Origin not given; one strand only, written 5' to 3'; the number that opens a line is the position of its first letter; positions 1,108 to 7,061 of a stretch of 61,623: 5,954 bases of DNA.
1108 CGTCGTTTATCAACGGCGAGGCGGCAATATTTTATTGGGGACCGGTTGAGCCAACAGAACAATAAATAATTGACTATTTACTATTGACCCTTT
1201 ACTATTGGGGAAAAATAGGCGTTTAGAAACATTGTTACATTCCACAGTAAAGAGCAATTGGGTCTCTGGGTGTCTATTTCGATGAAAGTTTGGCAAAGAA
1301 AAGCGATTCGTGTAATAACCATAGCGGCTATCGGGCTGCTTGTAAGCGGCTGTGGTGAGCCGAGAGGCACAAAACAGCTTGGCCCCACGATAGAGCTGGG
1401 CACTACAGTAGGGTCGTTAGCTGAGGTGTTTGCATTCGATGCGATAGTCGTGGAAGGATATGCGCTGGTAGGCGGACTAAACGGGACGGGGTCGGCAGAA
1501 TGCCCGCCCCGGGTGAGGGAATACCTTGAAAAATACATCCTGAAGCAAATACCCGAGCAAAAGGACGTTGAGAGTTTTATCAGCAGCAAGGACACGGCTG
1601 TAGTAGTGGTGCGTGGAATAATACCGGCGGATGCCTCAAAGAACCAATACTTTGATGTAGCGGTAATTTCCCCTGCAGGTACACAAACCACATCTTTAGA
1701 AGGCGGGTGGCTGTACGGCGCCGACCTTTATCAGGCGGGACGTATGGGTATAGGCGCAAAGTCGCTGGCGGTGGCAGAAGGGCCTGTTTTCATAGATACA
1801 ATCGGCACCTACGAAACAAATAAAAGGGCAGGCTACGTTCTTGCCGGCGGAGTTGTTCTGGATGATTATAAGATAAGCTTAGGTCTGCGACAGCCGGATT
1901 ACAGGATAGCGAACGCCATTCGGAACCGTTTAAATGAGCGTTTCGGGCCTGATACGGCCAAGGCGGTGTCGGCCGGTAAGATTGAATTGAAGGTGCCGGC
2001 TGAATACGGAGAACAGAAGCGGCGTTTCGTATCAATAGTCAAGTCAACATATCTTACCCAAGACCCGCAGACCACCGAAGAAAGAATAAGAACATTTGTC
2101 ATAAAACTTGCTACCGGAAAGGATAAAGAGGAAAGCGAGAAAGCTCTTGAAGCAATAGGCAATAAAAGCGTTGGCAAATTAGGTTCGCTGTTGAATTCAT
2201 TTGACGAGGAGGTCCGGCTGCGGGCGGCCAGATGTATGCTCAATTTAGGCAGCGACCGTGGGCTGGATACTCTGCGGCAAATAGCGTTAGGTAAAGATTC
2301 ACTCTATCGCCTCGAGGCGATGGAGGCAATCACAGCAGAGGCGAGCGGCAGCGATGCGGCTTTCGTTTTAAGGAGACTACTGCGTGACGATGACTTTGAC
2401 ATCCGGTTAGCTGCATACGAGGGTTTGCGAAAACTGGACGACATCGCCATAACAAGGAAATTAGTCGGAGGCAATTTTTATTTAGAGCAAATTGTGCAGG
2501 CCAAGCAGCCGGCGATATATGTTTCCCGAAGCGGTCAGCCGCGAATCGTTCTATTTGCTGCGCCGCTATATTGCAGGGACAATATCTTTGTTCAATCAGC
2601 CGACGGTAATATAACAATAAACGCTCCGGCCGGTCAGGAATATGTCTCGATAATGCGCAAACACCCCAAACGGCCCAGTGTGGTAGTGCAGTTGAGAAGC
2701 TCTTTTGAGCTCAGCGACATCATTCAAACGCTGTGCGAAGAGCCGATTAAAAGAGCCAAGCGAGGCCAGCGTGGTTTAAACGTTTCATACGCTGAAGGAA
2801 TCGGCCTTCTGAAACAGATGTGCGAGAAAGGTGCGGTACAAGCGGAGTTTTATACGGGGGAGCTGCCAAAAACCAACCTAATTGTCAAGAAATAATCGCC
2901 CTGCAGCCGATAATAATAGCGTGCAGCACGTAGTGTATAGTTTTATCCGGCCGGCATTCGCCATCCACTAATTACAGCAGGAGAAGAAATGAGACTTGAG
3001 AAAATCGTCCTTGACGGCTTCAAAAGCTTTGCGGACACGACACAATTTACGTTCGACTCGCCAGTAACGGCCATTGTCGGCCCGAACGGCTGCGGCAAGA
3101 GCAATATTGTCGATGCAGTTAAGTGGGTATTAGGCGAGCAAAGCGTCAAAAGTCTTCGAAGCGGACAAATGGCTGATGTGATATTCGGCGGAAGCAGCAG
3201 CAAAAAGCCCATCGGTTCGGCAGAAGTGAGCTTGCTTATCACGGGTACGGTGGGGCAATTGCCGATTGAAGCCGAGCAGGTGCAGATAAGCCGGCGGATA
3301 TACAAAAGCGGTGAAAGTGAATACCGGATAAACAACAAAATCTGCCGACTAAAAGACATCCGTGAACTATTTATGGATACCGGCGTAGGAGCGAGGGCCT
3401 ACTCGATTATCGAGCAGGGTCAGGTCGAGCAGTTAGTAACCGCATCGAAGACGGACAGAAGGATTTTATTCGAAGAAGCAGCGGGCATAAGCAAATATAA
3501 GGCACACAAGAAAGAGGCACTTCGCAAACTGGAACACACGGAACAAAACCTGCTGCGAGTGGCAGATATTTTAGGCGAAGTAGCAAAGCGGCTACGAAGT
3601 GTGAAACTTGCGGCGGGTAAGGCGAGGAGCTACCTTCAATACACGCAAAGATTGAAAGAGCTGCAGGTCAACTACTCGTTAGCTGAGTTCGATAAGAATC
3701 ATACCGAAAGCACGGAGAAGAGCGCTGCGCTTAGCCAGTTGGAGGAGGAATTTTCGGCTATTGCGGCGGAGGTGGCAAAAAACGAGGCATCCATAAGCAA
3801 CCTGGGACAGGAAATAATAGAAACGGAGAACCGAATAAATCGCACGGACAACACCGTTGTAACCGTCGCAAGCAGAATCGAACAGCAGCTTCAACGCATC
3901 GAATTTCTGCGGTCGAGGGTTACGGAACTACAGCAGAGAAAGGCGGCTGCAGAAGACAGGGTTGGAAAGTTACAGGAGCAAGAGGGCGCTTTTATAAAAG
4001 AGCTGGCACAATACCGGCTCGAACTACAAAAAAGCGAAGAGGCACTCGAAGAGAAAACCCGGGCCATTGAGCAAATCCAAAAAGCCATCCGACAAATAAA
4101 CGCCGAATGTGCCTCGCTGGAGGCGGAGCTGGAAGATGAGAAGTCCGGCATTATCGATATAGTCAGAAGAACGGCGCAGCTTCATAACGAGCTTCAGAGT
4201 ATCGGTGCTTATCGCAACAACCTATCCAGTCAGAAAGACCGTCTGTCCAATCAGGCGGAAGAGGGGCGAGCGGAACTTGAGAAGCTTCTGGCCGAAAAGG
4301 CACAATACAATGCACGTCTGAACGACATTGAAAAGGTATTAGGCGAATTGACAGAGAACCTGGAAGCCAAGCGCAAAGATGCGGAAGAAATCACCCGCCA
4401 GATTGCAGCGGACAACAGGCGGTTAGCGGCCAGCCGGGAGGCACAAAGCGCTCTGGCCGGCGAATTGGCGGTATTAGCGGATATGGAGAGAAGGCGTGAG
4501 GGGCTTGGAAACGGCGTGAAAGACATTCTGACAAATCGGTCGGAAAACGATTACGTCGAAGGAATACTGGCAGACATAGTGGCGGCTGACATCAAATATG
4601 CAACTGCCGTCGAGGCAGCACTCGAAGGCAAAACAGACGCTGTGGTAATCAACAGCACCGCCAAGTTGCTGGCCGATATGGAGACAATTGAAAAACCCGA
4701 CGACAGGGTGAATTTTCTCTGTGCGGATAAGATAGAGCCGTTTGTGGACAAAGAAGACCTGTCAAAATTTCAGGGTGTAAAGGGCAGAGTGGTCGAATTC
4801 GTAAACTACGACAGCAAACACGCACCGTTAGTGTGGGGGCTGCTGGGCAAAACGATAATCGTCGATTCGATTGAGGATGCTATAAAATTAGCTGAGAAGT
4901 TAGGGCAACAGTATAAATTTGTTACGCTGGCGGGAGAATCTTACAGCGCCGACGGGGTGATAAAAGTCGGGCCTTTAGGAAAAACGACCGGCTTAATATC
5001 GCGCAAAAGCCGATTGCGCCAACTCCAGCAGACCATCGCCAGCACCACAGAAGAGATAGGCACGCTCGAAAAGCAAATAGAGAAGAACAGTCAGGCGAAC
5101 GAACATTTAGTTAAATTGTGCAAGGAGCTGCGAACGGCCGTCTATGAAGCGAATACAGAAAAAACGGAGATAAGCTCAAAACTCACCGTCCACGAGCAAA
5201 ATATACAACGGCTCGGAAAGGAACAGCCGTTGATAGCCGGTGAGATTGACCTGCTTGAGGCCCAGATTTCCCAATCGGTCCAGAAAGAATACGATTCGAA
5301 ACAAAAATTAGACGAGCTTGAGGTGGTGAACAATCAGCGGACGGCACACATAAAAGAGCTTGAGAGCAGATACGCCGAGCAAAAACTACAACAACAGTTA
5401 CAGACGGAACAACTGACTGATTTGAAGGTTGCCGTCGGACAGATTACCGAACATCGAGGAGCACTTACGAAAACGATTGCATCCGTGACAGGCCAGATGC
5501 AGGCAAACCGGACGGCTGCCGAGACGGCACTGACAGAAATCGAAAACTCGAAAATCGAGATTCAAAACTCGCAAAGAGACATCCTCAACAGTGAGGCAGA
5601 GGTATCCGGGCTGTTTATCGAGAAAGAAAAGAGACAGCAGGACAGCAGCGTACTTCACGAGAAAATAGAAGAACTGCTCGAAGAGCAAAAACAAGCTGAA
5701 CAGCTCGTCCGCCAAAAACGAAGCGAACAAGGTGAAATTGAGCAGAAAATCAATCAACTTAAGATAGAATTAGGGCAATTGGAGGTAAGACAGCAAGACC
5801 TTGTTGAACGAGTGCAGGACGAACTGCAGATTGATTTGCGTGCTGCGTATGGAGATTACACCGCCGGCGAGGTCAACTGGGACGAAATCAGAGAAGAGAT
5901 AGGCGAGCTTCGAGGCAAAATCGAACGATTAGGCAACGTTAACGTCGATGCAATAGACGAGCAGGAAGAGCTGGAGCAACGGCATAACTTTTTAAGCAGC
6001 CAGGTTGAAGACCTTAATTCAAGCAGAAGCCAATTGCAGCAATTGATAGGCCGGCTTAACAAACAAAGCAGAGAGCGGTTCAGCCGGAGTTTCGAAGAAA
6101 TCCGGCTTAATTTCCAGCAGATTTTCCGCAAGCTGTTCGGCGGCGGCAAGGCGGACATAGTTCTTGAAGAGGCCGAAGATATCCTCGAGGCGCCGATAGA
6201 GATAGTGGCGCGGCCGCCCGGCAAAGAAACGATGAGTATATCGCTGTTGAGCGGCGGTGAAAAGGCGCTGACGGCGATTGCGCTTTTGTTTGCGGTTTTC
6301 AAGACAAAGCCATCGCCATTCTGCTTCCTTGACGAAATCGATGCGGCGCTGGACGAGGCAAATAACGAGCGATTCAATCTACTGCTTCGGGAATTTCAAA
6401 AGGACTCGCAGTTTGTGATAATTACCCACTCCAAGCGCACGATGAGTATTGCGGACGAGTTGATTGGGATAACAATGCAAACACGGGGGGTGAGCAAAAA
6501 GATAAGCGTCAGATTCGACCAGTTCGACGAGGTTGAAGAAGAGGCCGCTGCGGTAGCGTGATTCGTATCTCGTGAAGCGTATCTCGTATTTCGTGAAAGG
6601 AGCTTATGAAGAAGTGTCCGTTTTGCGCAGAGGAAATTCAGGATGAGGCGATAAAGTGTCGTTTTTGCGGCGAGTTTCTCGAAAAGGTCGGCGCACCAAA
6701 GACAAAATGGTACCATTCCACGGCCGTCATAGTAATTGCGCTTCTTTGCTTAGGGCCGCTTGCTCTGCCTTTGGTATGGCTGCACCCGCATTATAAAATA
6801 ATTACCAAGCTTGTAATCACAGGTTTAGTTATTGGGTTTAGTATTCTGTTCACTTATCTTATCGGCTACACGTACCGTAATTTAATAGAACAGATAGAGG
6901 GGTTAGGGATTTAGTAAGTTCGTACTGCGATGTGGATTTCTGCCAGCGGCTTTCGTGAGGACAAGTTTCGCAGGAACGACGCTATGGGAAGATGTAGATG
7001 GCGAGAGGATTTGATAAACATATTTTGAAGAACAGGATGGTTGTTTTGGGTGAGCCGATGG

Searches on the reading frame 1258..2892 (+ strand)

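Call 67: search_protein_families(library=pfam, proteins=[window:1258-2892:+])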
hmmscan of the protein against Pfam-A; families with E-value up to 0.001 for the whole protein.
window:1258-2892:+ (545 aa): 2 families
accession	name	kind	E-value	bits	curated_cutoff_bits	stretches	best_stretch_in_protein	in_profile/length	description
PF02119.21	FlgI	-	3.5e-22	79.2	25.3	1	61-271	12-230/343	Flagellar P-ring protein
PF13646.12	HEAT_2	-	3e-12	47.1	27.7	2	308-391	4-88/88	HEAT repeats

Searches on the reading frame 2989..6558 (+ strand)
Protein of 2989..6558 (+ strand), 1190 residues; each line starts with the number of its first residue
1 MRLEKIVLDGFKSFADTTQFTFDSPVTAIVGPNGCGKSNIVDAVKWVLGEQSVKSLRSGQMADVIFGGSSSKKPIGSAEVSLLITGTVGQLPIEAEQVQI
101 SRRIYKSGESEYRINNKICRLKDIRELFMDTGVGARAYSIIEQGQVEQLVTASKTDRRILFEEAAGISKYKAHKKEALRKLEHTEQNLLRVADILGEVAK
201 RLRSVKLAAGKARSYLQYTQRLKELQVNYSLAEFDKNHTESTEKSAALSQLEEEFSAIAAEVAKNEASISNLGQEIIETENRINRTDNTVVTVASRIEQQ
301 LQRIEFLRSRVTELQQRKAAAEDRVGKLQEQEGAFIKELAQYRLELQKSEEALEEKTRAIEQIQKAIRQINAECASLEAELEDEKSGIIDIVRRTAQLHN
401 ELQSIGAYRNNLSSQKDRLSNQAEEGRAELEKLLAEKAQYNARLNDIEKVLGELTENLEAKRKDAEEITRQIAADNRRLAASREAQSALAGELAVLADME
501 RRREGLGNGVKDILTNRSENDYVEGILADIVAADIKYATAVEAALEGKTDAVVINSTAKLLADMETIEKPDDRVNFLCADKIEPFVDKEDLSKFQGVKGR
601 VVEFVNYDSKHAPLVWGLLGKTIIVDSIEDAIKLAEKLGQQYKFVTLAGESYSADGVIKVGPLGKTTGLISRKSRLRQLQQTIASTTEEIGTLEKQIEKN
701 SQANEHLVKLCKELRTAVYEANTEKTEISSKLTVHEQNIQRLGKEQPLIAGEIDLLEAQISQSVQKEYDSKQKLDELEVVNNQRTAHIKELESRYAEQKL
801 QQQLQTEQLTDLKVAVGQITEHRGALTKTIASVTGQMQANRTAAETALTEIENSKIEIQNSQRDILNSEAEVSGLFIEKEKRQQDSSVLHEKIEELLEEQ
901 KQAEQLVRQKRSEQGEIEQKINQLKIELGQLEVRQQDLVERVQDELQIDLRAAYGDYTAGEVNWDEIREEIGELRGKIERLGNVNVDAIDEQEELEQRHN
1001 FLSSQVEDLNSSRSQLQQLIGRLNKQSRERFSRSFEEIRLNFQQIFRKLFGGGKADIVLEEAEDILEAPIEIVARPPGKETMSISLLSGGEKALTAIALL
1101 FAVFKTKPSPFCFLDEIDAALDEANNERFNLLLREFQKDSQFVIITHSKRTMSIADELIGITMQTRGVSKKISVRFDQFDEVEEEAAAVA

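Call 67: search_protein_families(library=pfam, proteins=[window:2989-6558:+])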
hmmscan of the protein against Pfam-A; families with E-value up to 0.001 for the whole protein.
window:2989-6558:+ (1190 aa): 7 families
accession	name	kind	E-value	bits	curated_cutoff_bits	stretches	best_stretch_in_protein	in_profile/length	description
PF02463.25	SMC_N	-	7.8e-66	222.1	40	2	3-136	2-135/220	RecF/RecN/SMC N terminal domain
PF13476.12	AAA_23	-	7.5e-18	66.3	27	1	5-220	1-177/201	AAA domain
PF06470.18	SMC_hinge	-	1.5e-16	61.3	22.5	1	523-635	4-116/116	SMC proteins Flexible Hinge Domain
PF13304.12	AAA_21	-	8.8e-14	52.7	27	1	26-127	1-122/304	AAA domain, putative AbiEii toxin, Type IV TA system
PF13175.12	AAA_15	-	3e-07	30.8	32.1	1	1-391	1-274/374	AAA ATPase domain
PF13555.12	AAA_29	-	1e-05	25.6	27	1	13-49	11-47/61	P-loop containing region of AAA domain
PF19801.4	DUF6284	-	0.00028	21.3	27.4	0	245-298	22-76/86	Family of unknown function (DUF6284)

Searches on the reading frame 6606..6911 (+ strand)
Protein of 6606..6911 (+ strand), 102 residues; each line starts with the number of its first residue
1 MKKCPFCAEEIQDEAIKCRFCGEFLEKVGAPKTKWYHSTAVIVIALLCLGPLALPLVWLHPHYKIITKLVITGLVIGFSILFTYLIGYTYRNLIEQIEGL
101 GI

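Call 67: search_protein_families(library=pfam, proteins=[window:6606-6911:+])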
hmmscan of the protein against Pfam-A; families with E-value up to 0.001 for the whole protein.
window:6606-6911:+ (102 aa): 2 families
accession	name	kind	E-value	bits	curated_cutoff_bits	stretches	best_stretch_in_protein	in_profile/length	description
PF13248.11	Zn_ribbon_3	-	0.00051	19.9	27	1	1-23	2-24/26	zinc-ribbon domain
PF13240.11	Zn_Ribbon_1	-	0.00073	19.7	25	1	3-22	1-20/23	zinc-ribbon domain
